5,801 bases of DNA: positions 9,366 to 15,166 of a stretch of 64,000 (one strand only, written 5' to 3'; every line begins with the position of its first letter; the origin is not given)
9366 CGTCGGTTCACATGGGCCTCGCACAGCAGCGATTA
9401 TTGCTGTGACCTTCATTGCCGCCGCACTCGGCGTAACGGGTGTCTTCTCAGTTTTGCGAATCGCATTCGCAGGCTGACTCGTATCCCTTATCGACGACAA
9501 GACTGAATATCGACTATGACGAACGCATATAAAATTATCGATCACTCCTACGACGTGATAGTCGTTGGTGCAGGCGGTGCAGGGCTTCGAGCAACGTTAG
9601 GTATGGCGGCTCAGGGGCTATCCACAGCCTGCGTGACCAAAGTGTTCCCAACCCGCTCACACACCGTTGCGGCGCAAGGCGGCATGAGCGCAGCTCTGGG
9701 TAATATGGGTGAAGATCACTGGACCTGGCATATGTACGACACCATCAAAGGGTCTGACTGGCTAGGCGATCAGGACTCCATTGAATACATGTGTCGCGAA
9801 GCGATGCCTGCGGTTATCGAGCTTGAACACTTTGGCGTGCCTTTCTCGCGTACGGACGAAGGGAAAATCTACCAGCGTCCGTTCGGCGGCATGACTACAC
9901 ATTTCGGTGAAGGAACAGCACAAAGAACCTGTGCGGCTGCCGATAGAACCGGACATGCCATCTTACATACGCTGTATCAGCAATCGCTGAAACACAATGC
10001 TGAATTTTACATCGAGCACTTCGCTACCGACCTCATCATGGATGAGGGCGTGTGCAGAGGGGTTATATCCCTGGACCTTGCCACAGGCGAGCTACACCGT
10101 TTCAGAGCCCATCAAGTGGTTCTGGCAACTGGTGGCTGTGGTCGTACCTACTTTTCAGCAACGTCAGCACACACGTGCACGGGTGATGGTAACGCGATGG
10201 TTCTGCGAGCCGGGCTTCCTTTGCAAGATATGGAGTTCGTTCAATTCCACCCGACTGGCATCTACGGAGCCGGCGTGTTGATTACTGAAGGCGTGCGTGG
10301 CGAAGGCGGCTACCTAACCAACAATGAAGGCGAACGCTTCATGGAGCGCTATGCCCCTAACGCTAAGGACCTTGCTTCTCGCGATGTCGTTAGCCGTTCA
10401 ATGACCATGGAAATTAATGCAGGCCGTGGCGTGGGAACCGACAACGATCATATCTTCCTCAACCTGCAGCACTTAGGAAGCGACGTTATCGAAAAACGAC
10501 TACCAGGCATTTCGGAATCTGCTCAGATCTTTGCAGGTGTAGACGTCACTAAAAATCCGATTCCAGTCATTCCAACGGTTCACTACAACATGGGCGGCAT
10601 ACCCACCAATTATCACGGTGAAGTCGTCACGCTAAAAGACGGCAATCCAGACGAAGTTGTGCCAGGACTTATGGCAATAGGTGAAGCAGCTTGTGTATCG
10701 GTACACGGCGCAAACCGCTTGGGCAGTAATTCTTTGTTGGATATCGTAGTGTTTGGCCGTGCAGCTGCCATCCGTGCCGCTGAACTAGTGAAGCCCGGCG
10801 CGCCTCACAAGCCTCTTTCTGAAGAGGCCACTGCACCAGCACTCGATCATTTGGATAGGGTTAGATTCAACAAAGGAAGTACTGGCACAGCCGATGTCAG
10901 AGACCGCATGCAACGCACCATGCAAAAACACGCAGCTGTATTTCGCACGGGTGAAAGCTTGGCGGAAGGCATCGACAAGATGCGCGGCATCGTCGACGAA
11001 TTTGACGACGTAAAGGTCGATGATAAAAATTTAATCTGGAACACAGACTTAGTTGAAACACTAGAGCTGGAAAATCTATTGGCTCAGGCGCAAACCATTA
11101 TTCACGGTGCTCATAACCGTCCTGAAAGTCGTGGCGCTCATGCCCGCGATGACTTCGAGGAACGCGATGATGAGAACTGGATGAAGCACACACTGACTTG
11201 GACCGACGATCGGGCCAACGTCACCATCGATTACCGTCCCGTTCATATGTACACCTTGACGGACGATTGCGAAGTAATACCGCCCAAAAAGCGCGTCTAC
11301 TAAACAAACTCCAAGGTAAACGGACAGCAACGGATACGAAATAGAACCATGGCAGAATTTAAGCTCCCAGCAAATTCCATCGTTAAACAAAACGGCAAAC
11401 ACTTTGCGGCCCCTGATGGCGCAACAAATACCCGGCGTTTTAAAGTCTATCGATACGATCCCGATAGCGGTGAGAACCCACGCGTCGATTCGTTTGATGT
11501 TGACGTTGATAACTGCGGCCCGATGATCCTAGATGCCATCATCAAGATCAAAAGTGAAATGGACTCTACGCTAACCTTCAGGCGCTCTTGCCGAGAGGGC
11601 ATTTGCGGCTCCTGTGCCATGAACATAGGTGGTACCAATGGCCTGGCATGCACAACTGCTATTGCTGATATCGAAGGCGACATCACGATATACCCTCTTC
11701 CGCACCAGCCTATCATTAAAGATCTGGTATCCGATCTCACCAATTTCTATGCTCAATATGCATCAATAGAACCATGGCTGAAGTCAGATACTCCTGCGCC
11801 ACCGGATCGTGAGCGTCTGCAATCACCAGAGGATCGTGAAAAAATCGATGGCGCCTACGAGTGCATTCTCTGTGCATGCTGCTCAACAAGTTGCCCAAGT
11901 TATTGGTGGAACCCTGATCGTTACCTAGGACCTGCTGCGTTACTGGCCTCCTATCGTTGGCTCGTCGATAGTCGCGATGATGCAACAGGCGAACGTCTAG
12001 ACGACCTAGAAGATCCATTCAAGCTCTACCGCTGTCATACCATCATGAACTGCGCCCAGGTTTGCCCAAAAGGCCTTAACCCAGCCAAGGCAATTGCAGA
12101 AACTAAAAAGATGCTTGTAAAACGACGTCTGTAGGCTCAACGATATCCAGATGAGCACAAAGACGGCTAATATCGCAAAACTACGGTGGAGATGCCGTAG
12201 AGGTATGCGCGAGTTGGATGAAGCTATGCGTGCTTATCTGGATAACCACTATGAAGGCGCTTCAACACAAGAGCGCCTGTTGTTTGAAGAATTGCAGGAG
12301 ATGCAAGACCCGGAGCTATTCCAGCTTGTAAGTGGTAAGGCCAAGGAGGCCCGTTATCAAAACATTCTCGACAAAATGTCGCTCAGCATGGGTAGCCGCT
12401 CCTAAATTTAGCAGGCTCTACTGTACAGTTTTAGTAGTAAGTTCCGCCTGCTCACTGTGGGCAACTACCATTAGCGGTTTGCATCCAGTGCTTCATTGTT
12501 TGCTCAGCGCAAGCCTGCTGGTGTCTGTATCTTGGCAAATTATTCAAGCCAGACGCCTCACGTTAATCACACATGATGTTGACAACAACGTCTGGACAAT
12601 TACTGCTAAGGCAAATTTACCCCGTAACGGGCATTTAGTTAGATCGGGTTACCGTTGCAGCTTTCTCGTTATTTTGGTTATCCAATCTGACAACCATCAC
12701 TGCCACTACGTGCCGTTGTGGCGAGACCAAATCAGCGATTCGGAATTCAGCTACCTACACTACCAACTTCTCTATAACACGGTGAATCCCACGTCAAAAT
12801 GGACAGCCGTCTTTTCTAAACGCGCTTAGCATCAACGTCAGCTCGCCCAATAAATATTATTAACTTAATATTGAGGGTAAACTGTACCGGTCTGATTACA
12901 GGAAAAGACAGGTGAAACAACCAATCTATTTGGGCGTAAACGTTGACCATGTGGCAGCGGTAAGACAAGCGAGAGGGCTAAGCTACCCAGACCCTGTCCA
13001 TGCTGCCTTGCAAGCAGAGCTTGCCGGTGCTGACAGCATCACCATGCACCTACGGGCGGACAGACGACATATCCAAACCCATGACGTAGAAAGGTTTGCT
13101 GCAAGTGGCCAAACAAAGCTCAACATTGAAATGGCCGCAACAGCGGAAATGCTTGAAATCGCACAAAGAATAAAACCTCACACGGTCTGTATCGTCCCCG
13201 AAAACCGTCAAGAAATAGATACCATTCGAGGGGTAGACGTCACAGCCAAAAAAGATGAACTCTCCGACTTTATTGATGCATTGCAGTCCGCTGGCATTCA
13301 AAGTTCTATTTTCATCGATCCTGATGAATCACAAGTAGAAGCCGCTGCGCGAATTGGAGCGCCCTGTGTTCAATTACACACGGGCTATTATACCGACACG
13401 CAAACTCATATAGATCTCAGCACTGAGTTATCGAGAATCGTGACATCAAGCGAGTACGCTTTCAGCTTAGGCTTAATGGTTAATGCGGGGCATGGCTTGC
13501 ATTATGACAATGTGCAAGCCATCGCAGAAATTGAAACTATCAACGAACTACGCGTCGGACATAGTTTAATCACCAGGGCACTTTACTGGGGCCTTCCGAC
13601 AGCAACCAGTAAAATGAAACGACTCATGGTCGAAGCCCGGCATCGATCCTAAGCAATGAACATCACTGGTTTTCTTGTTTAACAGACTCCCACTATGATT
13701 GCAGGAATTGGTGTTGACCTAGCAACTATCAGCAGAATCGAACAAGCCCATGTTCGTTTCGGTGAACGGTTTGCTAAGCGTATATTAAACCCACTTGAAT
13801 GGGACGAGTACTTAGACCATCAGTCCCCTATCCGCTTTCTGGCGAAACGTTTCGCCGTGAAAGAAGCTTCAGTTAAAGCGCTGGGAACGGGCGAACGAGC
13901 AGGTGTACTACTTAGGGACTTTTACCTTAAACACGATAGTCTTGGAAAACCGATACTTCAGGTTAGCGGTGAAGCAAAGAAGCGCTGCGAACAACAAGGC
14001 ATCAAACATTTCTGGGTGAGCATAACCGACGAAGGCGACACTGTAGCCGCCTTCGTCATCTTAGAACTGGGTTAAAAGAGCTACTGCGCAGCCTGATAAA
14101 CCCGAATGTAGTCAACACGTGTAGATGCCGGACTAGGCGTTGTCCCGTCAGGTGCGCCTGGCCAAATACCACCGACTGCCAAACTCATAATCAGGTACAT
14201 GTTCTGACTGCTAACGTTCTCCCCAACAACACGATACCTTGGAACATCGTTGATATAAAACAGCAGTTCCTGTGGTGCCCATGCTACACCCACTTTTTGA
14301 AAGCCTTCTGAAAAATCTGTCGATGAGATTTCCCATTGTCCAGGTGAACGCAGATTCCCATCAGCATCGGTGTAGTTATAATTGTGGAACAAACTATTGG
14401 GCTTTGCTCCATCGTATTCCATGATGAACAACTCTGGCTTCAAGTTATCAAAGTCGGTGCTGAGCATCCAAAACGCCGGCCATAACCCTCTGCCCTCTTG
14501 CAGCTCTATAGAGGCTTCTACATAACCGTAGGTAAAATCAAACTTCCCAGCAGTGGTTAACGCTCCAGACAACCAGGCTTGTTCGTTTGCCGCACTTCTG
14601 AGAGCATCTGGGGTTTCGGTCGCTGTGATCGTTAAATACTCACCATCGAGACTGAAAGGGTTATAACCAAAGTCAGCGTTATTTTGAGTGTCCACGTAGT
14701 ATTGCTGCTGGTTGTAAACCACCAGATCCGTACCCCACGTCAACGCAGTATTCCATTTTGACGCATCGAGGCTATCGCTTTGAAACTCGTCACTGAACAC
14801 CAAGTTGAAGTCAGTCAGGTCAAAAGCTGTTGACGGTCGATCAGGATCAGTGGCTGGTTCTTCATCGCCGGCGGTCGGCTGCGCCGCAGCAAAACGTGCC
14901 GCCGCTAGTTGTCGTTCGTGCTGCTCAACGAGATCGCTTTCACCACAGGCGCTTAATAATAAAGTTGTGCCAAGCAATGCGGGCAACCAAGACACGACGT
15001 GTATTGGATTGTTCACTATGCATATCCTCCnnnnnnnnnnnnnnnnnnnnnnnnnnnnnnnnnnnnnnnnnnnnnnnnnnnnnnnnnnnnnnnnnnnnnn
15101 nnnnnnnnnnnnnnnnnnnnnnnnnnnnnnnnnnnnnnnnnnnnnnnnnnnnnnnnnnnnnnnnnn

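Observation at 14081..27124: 13-kb block of nine consecutive exported or membrane-anchored proteins: candidate undescribed cell-surface glycan/protein-processing and adhesion system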

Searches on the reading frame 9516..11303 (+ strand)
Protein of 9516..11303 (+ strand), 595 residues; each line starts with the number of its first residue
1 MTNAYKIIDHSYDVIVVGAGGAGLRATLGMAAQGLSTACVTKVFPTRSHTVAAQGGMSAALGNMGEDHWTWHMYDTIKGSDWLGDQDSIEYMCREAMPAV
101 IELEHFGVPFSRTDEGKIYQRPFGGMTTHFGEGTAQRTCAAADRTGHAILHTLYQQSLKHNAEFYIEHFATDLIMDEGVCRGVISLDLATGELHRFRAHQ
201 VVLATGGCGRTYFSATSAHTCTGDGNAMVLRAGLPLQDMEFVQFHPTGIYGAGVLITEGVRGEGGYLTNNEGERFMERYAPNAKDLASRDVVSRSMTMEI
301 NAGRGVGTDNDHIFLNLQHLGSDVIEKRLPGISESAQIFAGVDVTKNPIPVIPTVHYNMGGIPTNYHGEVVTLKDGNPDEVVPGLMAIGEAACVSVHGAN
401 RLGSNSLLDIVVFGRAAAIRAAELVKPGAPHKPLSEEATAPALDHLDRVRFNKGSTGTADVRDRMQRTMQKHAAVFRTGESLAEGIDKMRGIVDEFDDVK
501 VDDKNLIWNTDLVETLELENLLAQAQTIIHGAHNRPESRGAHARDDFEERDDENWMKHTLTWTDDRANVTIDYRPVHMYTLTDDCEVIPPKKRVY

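Call 19: search_protein_families(library=pfam, proteins=[window:9516-11303:+], max_evalue=0.001)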
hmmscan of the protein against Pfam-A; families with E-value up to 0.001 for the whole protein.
window:9516-11303:+ (595 aa): 5 families
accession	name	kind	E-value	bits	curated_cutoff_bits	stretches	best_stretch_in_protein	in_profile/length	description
PF00890.30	FAD_binding_2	-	1.2e-125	420.5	20.4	1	13-407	1-414/414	FAD binding domain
PF02910.25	Succ_DH_flav_C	-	7.3e-49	165.5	20.8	1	462-595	1-130/130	Fumarate reductase flavoprotein C-term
PF07992.20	Pyr_redox_2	-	5.6e-07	29.7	26.1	1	12-210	1-112/291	Pyridine nucleotide-disulphide oxidoreductase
PF01266.30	DAO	-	7.4e-05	22.9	27.9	0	13-207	1-204/353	FAD dependent oxidoreductase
PF01134.28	GIDA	-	0.00027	20.6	22.1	0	13-42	1-30/391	Glucose inhibited division protein A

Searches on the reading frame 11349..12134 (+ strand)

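Call 19: search_protein_families(library=pfam, proteins=[window:11349-12134:+], max_evalue=0.001)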
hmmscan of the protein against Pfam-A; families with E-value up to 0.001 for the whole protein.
window:11349-12134:+ (261 aa): 4 families
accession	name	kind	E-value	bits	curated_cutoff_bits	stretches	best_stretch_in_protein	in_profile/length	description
PF13085.11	Fer2_3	-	3.6e-33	114.2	27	1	31-134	2-106/107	2Fe-2S iron-sulfur cluster binding domain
PF13534.11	Fer4_17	-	9.2e-11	42.6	22.2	1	171-244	1-61/61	4Fe-4S dicluster domain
PF13183.11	Fer4_8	-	4.5e-09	37.2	27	1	169-243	2-68/68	4Fe-4S dicluster domain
PF13237.11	Fer4_10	-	1.8e-08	34.6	25.5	1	171-240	8-53/53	4Fe-4S dicluster domain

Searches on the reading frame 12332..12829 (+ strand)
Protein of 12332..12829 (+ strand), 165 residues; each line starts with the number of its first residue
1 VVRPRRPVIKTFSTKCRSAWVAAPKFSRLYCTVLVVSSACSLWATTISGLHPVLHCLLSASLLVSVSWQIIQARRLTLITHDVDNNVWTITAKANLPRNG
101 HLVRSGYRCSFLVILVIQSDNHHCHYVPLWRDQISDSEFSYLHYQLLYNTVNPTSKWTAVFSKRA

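Call 19: search_protein_families(library=pfam, proteins=[window:12332-12829:+], max_evalue=0.001)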
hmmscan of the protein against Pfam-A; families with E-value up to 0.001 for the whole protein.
window:12332-12829:+ (165 aa): 1 family
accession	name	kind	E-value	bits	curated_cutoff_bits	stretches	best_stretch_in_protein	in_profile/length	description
PF07254.17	Cpta_toxin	-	0.00017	22.2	27.3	1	17-148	8-131/133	Membrane-bound toxin component of toxin-antitoxin system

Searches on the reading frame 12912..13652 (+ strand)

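Call 19: search_protein_families(library=pfam, proteins=[window:12912-13652:+], max_evalue=0.001)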
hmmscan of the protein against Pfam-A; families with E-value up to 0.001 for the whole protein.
window:12912-13652:+ (246 aa): 1 family
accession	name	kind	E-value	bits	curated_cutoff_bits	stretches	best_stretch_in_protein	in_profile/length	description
PF03740.19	PdxJ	-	4.8e-90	301.2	24.5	1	7-239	2-234/234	Pyridoxal phosphate biosynthesis protein PdxJ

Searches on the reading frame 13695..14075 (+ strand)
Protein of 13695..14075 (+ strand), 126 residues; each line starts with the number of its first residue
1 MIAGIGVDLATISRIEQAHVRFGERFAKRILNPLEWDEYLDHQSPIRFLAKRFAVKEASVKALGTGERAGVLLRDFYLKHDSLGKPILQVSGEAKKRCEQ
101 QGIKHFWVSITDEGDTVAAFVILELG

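Call 19: search_protein_families(library=pfam, proteins=[window:13695-14075:+], max_evalue=0.001)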
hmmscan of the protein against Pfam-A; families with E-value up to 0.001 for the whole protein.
window:13695-14075:+ (126 aa): 1 family
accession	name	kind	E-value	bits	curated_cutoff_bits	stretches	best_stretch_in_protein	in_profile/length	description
PF01648.25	ACPS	-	5.5e-16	59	25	1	4-114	1-104/111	4'-phosphopantetheinyl transferase superfamily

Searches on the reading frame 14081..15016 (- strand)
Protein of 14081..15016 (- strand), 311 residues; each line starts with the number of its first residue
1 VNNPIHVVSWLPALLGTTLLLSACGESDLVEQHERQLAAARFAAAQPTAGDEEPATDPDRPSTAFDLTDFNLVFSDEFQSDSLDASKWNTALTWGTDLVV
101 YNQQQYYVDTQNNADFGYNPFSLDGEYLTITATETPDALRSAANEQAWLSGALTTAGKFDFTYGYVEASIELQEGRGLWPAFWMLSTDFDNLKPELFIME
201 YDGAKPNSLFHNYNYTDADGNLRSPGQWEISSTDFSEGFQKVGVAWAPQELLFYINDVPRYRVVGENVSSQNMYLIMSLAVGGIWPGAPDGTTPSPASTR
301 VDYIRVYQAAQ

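Call 4: search_protein_families(library=pfam, proteins=[window:14081-15016:-], max_evalue=0.01)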
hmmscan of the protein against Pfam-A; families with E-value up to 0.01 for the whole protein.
window:14081-15016:- (311 aa): 2 families
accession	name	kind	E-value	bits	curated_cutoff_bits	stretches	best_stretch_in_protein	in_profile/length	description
PF00722.28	Glyco_hydro_16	-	3.9e-17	62.7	22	1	127-303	21-173/175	Glycosyl hydrolases family 16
PF03935.22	SKN1_KRE6_Sbg1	-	2.6e-11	43.1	30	2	59-185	101-222/501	Beta-glucan synthesis-associated protein SKN1/KRE6/Sbg1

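Call 5: search_protein_families(library=ncbifam, proteins=[window:14081-15016:-], max_evalue=0.01)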
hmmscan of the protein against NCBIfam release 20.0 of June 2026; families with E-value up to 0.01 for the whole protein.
window:14081-15016:- (311 aa): 3 families
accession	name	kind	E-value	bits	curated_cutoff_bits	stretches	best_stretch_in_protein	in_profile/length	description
NF052454.1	BtaGlycanEglC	equivalog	2.5e-42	145.4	700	1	64-308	211-457/459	endo-1,3-1,4-beta-glycanase EglC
NF041449.1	K_carrageenase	equivalog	1.5e-06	27.6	350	1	69-191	23-126/283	kappa-carrageenase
NF047856.1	BGlucanaseBglS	equivalog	0.0052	16.3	300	1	146-279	80-206/237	beta-glucanase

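Call 94: search_protein_families(library=padloc, proteins=[window:14081-15016:-], max_evalue=0.001)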
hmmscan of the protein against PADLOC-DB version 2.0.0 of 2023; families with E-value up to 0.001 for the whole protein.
window:14081-15016:- (311 aa): 0 families
